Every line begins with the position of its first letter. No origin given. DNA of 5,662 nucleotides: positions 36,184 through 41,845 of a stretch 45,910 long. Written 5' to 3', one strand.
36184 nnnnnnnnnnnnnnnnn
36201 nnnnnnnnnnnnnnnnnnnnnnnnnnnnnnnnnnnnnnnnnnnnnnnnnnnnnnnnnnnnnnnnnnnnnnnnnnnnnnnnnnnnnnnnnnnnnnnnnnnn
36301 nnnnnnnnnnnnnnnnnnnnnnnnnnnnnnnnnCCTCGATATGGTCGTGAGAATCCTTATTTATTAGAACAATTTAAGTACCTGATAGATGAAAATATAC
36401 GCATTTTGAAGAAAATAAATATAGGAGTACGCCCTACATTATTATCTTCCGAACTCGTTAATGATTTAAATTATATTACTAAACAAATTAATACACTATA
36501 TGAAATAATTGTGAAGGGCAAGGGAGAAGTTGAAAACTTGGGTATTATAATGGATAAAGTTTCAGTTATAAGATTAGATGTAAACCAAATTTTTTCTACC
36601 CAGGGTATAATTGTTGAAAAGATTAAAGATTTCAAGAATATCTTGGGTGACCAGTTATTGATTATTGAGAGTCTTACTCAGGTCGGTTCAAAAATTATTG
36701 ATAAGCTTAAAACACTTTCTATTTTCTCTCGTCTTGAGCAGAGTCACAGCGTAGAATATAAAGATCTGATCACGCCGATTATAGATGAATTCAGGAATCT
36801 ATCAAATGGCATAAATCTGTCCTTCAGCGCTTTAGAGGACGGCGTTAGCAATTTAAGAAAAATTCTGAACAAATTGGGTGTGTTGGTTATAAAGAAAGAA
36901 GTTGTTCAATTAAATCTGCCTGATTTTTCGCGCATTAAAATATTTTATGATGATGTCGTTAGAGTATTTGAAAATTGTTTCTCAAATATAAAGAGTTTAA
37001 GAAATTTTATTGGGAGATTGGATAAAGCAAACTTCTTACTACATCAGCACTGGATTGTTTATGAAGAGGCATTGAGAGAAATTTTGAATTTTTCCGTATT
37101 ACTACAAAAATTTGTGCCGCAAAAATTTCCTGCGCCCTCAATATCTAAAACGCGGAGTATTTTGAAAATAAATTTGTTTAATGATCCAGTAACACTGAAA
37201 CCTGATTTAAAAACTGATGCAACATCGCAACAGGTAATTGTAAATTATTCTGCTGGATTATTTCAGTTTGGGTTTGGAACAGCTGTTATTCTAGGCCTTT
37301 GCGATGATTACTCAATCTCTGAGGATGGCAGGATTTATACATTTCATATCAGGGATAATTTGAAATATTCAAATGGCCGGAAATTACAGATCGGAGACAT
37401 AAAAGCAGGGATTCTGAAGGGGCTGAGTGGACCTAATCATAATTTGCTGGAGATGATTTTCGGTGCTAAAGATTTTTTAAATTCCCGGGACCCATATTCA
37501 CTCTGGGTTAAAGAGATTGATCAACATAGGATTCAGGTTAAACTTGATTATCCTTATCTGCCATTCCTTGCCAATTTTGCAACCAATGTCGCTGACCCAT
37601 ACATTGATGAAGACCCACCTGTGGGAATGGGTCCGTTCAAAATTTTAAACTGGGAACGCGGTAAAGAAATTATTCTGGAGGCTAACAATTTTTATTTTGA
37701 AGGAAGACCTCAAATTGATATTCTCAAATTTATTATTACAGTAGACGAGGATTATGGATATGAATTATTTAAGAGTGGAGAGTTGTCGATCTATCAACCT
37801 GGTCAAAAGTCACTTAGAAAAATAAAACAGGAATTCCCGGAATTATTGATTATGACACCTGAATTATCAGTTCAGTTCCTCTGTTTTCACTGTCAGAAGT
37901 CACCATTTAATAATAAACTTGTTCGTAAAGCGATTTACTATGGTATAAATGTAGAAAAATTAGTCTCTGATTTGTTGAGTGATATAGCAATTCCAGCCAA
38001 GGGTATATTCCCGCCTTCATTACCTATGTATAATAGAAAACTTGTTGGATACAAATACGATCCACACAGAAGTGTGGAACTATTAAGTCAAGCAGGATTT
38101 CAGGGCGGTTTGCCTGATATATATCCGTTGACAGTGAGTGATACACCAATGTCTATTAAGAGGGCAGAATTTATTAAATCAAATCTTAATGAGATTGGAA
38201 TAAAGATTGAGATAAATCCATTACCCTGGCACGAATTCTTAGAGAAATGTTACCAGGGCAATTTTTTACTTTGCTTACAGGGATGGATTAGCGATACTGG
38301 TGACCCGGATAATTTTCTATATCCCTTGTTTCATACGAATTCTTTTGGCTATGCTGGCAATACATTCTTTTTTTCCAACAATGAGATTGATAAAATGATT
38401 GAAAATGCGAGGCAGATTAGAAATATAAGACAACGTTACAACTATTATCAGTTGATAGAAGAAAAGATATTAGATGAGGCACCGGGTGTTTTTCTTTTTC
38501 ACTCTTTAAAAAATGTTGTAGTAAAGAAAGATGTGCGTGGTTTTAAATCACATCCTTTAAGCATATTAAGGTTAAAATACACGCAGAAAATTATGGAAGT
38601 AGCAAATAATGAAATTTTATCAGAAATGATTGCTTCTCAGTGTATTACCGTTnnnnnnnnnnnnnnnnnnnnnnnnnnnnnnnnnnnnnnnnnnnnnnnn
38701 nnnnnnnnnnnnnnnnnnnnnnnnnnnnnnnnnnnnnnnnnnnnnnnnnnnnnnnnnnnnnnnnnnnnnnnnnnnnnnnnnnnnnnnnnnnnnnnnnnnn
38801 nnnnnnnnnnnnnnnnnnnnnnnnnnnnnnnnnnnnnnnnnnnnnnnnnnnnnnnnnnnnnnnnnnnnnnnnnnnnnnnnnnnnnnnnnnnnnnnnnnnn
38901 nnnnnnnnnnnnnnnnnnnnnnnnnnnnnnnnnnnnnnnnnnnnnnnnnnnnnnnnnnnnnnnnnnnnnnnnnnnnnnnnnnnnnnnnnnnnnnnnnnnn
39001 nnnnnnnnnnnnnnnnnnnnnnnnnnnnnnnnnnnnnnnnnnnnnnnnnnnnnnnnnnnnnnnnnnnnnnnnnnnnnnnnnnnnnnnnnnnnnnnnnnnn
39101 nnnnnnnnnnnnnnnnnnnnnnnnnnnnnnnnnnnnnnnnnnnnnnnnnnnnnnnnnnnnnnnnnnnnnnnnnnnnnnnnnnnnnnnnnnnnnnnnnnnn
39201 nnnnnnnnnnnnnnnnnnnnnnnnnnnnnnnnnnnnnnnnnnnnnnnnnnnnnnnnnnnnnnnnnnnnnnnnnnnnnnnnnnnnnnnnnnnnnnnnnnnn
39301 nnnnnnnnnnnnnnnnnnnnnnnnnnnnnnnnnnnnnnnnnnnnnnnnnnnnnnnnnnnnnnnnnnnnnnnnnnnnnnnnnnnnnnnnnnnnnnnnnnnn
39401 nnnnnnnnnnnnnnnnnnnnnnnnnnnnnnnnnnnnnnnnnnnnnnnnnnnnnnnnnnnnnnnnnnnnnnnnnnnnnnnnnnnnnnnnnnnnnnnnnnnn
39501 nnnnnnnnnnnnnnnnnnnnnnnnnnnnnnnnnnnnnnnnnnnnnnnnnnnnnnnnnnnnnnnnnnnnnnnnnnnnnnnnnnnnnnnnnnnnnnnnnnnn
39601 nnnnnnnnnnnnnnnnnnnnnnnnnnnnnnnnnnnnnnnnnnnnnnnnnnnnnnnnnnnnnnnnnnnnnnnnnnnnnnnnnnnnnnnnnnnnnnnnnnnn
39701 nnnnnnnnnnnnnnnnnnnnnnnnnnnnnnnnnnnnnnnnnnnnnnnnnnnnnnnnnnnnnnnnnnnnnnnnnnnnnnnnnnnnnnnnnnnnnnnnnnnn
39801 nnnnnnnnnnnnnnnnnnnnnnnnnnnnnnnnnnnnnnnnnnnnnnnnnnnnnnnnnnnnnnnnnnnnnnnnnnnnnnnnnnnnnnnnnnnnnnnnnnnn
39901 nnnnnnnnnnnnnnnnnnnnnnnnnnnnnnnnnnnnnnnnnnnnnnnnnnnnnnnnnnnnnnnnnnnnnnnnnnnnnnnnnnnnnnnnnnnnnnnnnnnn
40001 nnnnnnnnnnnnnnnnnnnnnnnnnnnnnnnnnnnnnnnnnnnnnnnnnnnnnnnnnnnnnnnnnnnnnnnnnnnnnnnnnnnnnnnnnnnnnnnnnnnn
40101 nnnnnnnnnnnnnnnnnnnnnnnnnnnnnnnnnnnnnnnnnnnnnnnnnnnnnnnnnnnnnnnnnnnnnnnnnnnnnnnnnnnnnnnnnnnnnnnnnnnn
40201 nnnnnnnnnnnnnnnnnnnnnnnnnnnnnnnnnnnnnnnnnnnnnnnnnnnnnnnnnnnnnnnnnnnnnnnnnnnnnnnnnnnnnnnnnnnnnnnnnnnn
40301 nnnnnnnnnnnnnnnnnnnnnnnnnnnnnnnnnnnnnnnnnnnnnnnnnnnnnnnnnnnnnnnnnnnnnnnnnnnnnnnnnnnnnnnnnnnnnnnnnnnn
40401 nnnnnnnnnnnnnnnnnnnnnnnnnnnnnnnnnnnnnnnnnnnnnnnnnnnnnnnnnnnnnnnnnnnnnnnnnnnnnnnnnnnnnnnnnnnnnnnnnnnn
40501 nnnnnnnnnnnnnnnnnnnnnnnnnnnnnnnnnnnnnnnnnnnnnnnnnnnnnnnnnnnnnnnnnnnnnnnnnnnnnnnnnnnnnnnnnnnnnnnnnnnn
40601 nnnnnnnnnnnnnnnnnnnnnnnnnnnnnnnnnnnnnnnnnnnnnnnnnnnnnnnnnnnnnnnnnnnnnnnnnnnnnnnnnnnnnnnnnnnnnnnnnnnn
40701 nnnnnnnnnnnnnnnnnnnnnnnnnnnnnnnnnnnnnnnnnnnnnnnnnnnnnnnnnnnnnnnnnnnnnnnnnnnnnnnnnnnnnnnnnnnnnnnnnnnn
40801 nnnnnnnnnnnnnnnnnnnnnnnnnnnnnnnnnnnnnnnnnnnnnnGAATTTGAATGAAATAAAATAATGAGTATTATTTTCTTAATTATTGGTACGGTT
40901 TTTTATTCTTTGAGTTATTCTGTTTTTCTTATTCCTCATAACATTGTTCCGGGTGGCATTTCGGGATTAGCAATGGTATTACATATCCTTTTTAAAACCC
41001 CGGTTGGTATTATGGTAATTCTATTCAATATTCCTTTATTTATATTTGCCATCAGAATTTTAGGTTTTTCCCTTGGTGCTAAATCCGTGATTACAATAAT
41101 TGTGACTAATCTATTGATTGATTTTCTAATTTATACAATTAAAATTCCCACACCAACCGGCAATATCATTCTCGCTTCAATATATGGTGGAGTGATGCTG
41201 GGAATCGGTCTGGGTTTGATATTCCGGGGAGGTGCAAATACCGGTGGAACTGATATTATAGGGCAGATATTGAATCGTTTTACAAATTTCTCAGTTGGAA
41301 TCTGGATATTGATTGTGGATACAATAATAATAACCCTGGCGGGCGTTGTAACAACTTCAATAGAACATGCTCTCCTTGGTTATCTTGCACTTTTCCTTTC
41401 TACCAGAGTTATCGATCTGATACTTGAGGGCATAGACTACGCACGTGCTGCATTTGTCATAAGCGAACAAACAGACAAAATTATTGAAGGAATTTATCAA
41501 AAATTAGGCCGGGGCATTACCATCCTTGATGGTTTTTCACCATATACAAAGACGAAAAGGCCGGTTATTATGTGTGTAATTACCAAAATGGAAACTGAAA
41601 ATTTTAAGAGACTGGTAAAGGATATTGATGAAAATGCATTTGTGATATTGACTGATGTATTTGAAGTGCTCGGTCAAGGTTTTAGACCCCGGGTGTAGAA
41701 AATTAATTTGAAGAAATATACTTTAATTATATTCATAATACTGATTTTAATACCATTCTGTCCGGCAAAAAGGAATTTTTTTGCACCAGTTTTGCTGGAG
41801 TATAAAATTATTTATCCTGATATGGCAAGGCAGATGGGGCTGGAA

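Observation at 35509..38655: Cytoplasmic-looking fusion of a chemoreceptor signalling-tip-like domain to a family-5 solute-binding domain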

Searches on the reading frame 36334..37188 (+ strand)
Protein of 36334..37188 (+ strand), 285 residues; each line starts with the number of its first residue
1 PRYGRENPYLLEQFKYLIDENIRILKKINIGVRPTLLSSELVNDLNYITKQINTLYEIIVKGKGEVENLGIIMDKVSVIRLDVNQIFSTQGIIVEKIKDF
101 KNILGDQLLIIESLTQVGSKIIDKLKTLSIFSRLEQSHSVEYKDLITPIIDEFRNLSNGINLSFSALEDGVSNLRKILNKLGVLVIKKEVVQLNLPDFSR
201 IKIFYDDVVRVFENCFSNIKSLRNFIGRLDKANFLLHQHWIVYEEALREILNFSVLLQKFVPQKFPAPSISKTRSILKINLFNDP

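Call 77: search_protein_families(library=pfam, proteins=[window:36334-37188:+], max_evalue=0.01)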
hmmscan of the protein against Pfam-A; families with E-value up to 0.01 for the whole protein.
window:36334-37188:+ (285 aa): 0 families

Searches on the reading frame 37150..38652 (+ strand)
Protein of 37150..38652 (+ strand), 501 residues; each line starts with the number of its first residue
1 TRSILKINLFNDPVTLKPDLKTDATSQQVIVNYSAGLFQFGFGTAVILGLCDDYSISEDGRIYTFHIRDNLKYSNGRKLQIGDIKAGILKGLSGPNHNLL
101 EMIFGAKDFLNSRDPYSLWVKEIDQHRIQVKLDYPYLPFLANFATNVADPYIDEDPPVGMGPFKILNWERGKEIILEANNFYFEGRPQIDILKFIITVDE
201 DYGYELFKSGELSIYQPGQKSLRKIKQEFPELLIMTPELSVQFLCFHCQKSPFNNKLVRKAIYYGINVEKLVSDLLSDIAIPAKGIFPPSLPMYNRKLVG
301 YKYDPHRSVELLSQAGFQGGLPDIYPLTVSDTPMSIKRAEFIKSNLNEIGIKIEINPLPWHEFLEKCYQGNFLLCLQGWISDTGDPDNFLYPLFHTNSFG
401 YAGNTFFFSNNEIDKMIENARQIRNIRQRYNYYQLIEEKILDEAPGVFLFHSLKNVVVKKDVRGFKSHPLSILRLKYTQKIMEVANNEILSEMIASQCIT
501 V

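Call 19: search_solved_structures(query=window:37150-38652:+, max_evalue=1e-10, show_alignments=1)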
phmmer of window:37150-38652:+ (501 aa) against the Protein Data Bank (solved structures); distinct sequences matched with E-value up to 1e-10: 59.
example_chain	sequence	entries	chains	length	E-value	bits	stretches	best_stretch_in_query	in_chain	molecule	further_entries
1dpp_A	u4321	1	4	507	4.5e-55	190.4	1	16-471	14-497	DIPEPTIDE BINDING PROTEIN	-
8z1y_F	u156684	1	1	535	5.5e-55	190.1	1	16-471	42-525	Dipeptide-binding protein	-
8z1z_F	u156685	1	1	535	1.2e-54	189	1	16-471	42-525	Dipeptide-binding protein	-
1dpe_A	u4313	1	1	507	1.1e-53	185.9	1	36-471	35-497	DIPEPTIDE-BINDING PROTEIN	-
3m8u_A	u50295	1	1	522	1.3e-50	175.7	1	16-476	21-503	Heme-binding protein A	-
5u4o_A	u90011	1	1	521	9.7e-50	172.8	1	111-476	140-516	ABC transporter substrate-binding protein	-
5f1q_A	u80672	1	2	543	7.2e-49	170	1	16-471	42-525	Periplasmic dipeptide transport protein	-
3tpa_A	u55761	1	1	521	8.4e-44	153.2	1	13-471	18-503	Heme-binding protein A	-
6ofq_A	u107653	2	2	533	4.6e-43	150.8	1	13-474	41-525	Heme-binding protein A / AI-2 binding protein A | Heme-binding protein A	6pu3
8ay0_A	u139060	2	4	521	4e-37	131.2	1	3-480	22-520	Dipeptide-binding protein DppE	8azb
6hlx_A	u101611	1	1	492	4.5e-36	127.8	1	7-469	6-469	AgaA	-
8upi_A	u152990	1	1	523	2.5e-35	125.3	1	7-453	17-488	Peptide ABC transporter substrate-binding protein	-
4gl8_A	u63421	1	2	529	9.4e-35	123.4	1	3-459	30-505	Oligopeptide ABC transporter OppAIV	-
1uqw_A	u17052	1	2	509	1.2e-34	123.1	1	14-452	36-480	PUTATIVE BINDING PROTEIN YLIB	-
4qfk_H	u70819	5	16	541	6e-32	114.2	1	13-477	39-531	ABC transporter periplasmic peptide-binding protein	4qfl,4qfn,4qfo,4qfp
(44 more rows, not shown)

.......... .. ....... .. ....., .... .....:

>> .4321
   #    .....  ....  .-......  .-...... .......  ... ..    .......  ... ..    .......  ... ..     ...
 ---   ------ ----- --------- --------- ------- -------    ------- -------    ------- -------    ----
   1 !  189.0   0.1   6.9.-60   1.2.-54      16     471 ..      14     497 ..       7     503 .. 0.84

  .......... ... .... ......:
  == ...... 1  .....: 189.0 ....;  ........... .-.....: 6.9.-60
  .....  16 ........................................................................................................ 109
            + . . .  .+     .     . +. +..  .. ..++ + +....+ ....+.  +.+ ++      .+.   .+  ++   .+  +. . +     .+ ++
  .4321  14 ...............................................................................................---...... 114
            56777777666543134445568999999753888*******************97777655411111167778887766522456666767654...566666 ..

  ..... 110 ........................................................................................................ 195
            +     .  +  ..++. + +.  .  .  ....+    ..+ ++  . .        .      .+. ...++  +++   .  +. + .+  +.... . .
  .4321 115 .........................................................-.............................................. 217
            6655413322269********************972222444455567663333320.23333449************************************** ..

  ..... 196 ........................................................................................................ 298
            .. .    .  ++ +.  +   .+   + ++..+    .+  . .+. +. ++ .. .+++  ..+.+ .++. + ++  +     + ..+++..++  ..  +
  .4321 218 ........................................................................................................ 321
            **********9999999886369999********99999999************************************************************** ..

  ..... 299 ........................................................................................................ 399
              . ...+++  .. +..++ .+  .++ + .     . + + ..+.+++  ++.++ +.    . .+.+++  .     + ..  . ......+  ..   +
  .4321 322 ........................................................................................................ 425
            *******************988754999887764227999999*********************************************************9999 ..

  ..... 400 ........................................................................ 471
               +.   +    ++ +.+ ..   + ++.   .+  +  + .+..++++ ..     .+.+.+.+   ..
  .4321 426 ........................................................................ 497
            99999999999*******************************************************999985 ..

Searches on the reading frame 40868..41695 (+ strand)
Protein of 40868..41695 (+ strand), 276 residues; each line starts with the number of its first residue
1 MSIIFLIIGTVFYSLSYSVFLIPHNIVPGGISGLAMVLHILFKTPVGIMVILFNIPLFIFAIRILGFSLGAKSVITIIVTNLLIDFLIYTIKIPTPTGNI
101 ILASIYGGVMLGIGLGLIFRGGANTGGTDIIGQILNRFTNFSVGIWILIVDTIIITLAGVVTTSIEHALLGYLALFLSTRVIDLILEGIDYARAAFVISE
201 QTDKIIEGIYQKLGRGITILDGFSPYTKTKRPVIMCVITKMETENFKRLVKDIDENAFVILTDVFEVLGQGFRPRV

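Call 8: search_protein_families(library=pfam, proteins=[window:40868-41695:+], max_evalue=0.00001)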
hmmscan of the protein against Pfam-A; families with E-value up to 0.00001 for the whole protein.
window:40868-41695:+ (276 aa): 2 families
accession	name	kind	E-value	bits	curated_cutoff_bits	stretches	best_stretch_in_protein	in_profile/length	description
PF02588.21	YitT_membrane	-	2.7e-54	184.1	24.3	1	3-209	2-204/205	Uncharacterised 5xTM membrane BCR, YitT family COG1284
PF10035.14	DUF2179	-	4.6e-17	62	22.8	1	215-269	1-55/55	Uncharacterized protein conserved in bacteria (DUF2179)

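Call 79: search_protein_families(library=padloc, proteins=[window:40868-41695:+], max_evalue=0.001)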
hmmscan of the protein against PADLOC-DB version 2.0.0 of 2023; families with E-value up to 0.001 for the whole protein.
window:40868-41695:+ (276 aa): 0 families

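Call 80: search_protein_families(library=ncbifam, proteins=[window:40868-41695:+], max_evalue=0.001)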
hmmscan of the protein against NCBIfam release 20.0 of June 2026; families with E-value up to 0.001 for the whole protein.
window:40868-41695:+ (276 aa): 0 families
